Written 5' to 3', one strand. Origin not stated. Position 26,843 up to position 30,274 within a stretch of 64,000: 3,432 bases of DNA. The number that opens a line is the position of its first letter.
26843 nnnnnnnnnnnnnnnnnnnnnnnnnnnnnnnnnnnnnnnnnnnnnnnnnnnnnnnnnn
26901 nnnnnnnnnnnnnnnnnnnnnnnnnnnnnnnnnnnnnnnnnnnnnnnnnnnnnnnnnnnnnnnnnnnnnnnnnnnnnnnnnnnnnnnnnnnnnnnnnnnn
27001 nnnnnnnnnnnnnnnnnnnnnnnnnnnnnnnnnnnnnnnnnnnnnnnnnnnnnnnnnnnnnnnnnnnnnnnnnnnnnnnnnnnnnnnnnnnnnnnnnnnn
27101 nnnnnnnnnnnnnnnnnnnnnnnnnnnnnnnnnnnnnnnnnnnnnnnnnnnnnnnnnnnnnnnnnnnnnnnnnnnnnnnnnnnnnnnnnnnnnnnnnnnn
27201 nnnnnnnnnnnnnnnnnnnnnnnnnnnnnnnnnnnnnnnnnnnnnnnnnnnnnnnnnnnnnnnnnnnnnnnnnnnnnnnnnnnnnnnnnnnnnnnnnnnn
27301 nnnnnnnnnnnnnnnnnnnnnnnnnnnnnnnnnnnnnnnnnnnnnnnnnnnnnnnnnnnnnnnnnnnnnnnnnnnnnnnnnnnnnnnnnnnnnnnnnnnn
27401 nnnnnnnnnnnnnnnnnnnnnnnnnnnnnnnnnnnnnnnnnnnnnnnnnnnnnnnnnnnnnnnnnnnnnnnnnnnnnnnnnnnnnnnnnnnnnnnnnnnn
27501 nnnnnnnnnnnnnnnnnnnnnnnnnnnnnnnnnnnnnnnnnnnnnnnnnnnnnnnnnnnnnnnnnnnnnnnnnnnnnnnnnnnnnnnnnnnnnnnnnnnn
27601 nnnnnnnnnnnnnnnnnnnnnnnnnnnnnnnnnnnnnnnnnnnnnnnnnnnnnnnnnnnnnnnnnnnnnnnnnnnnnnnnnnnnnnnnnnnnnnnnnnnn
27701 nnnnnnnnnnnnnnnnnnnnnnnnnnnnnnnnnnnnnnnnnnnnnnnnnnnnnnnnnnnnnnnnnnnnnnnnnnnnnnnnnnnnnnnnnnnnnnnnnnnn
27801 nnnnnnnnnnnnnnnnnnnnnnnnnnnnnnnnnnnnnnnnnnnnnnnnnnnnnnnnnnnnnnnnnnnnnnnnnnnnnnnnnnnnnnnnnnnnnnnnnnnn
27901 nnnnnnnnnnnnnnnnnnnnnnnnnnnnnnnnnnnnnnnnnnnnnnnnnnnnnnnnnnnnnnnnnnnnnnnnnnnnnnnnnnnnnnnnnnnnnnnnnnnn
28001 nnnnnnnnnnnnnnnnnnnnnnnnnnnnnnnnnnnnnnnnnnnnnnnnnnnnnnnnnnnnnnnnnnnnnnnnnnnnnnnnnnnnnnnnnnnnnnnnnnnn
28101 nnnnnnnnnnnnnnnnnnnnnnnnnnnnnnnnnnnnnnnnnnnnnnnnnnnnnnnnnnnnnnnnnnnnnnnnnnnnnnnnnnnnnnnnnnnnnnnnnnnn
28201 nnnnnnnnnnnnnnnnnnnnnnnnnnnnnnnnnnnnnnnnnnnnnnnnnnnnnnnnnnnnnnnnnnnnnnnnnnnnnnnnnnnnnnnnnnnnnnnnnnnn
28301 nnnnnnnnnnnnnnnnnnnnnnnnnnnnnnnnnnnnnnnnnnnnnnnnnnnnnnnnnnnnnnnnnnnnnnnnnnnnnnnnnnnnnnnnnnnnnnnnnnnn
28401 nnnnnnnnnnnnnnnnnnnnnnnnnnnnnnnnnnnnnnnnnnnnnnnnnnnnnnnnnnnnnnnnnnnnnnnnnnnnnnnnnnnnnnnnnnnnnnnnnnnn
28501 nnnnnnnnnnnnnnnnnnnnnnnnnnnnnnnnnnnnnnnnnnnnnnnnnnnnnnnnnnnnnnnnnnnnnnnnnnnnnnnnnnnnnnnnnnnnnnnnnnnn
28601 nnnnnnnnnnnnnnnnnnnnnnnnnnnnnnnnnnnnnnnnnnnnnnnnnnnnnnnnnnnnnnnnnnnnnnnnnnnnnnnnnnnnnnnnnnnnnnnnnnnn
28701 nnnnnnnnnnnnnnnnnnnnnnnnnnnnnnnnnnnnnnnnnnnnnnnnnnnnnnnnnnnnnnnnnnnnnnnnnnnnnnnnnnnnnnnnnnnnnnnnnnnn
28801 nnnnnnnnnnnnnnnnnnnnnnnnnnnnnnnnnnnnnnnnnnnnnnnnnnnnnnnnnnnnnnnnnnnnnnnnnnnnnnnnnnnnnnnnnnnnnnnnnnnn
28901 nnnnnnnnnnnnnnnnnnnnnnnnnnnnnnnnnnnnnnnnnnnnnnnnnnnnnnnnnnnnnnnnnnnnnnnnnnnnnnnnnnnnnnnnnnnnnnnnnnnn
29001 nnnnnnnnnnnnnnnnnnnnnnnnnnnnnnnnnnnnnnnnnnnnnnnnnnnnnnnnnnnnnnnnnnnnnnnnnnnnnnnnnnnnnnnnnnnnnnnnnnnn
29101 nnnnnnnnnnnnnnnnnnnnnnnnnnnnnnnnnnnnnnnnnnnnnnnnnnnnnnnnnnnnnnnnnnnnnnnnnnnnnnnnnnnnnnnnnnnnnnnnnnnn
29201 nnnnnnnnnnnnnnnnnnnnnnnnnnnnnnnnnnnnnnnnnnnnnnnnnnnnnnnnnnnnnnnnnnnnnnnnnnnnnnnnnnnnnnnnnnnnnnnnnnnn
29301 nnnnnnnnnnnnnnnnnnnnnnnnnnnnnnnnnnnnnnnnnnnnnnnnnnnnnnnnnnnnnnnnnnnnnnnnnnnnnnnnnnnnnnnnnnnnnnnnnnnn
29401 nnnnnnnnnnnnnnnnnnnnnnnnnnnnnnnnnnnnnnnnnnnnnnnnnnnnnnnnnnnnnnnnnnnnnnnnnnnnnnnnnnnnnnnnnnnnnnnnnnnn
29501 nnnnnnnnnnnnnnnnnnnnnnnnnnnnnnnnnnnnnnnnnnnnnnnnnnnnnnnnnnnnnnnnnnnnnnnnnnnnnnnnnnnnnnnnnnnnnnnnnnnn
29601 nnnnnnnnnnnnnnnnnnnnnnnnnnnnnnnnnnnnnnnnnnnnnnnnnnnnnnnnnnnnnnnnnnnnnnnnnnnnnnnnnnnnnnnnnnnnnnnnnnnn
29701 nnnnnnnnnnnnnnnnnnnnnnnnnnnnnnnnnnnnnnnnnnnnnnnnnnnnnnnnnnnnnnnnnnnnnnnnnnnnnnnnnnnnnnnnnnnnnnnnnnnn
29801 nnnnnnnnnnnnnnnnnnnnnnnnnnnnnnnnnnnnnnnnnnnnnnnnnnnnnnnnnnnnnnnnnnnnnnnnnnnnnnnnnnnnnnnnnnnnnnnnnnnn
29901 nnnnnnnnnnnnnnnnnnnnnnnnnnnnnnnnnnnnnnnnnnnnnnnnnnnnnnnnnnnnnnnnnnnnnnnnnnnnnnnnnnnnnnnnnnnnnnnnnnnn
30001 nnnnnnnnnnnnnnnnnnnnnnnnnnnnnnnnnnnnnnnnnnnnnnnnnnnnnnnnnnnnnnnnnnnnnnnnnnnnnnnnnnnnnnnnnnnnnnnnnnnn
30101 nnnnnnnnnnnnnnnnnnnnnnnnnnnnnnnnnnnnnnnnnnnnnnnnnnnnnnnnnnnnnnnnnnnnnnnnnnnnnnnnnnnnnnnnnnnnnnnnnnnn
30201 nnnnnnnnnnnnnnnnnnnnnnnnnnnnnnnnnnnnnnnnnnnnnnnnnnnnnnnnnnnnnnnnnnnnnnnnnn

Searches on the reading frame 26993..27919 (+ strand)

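Call 77: search_protein_families(library=pfam, proteins=[window:26993-27919:+], max_evalue=0.00001)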
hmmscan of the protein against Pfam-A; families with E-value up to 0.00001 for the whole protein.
window:26993-27919:+ (308 aa): 1 family
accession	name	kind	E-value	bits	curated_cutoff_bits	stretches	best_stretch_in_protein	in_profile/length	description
PF00480.26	ROK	-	1.2e-71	242.1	22.9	1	7-304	2-293/294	ROK family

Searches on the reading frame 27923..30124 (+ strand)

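Call 77: search_protein_families(library=pfam, proteins=[window:27923-30124:+], max_evalue=0.00001)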
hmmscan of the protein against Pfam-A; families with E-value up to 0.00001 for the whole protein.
window:27923-30124:+ (733 aa): 1 family
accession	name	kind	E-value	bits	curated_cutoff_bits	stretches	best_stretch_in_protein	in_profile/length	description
PF03968.19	LptD_N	-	3.1e-06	27.8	20.4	0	40-81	2-43/113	LptA/(LptD N-terminal domain) LPS transport protein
